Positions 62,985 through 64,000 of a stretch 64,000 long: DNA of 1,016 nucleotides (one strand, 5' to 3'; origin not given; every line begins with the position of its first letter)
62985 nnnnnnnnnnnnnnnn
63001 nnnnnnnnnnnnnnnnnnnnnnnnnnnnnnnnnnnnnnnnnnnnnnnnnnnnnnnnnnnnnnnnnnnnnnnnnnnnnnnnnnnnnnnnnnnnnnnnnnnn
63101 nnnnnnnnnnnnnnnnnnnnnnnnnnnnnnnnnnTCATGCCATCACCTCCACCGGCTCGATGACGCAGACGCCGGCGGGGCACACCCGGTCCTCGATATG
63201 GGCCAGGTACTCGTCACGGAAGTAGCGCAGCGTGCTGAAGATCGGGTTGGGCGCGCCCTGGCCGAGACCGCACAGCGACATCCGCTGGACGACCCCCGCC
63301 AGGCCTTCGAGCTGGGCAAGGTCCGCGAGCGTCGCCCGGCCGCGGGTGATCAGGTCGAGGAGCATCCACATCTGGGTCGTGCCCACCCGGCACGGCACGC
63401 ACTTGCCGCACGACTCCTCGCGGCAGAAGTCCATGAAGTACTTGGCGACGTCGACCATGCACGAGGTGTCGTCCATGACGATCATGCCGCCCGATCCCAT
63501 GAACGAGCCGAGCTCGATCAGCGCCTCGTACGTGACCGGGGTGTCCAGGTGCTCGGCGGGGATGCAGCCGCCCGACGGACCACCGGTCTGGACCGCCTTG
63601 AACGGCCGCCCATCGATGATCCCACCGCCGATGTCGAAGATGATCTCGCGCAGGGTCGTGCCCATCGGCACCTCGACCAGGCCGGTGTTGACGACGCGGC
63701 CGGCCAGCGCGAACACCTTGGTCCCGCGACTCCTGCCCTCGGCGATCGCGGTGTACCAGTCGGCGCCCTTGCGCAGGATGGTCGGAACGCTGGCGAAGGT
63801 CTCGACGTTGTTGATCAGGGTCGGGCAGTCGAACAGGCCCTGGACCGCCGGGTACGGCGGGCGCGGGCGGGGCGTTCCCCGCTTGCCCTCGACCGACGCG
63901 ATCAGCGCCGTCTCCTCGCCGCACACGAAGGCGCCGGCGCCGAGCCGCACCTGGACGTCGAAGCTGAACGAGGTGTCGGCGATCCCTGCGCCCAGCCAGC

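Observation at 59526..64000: Second hydrogenase: complete NAD-coupled bidirectional Hox module (hoxF-U-Y-H-W) plus hypA, all linked by 4-nt overlaps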

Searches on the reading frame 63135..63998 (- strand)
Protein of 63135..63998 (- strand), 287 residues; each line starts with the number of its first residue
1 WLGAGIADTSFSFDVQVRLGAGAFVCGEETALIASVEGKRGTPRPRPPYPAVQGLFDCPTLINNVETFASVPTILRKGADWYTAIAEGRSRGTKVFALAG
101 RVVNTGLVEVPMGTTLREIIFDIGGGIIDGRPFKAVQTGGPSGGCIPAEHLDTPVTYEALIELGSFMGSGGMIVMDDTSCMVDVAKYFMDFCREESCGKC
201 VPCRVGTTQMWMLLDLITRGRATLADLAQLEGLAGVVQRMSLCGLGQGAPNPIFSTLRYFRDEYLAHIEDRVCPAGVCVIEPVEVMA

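Call 8: search_protein_families(library=pfam, proteins=[window:63135-63998:-], max_evalue=0.01)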
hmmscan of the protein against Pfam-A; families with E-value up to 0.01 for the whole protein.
window:63135-63998:- (287 aa): 4 families
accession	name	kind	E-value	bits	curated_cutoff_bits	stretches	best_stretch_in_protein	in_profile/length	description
PF10589.14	NADH_4Fe-4S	-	3.8e-32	110.5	23.5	1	183-267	1-85/85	NADH-ubiquinone oxidoreductase-F iron-sulfur binding region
PF01512.22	Complex1_51K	-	1.6e-10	41.5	31.2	1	14-72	99-149/150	Nuo51 FMN-binding domain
PF10531.15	SLBB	-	5.6e-06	26.5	27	1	96-144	2-53/55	SLBB domain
PF22461.2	SLBB_2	-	0.0055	17.2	27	1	96-150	3-59/79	SLBB domain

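Call 9: search_protein_families(library=ncbifam, proteins=[window:63135-63998:-], max_evalue=0.01)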
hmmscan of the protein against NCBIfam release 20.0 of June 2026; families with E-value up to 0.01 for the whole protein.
window:63135-63998:- (287 aa): 3 families
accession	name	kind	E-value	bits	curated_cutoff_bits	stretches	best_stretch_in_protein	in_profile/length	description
TIGR01959.1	nuoF_fam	equivalog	1.9e-92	309.8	558.65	1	1-268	142-410/410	NADH-quinone oxidoreductase subunit NuoF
NF010120.0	PRK13596.1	equivalog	1.3e-73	248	389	1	3-270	150-419/433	NADH-quinone oxidoreductase subunit NuoF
NF008436.0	PRK11278.1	equivalog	6.8e-69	232.9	749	1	2-272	157-430/448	NADH-quinone oxidoreductase subunit NuoF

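Call 11: search_solved_structures(query=window:63135-63998:-, max_evalue=1e-10)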
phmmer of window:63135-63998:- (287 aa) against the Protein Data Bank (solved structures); distinct sequences matched with E-value up to 1e-10: 63 (the best 60 are shown).
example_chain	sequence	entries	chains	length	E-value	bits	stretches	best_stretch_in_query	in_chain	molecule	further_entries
7t2r_B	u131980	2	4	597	1e-121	408.9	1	2-279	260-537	NiFe hydrogenase subunit B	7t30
7q4w_B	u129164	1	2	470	1.9e-121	408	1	2-278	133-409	Iron hydrogenase HydB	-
7q4v_B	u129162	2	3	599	3.6e-121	407.1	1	2-278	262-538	Iron hydrogenase HydB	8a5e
9n5u_B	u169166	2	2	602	7.8e-114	383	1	2-278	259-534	NfnB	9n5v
8oh5_B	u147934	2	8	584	4.2e-113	380.6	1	2-278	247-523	NAD-reducing hydrogenase subunit HoxF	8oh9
9bov_B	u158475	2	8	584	3.4e-112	377.6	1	2-278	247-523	NADH dehydrogenase (Quinone)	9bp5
8a6t_B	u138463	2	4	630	7e-106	356.9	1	2-279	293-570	Electron bifurcating hydrogenase subunit HydB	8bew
7p5h_B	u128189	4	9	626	5.4e-104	350.7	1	2-279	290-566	Fe-hydrogenase, subunit beta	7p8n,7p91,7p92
9mqx_B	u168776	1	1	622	7.1e-102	343.8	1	2-279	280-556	NADH:ubiquinone oxidoreductase, NADH-binding (51 kD) subunit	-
8e9g_F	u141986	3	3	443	2.3e-75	256.7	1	1-274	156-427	NADH-quinone oxidoreductase subunit F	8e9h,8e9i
6vw7_B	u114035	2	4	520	6.9e-75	255.2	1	1-264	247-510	NAD-dependent formate dehydrogenase beta subunit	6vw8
8x9v_F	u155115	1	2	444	2.8e-68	233.5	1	1-268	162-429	NADH-quinone oxidoreductase subunit F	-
2fug_1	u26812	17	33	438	4.4e-67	229.6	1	1-270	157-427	NADH-quinone oxidoreductase chain 1 | NADH-QUINONE OXIDOREDUCTASE SUBUNIT 1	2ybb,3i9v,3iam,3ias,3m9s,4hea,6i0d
9wxb_C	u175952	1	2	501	3.5e-65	223.3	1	8-264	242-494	Formate dehydrogenase beta subunit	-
7p64_F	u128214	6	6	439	5.7e-65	222.6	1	2-269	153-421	NADH-quinone oxidoreductase subunit F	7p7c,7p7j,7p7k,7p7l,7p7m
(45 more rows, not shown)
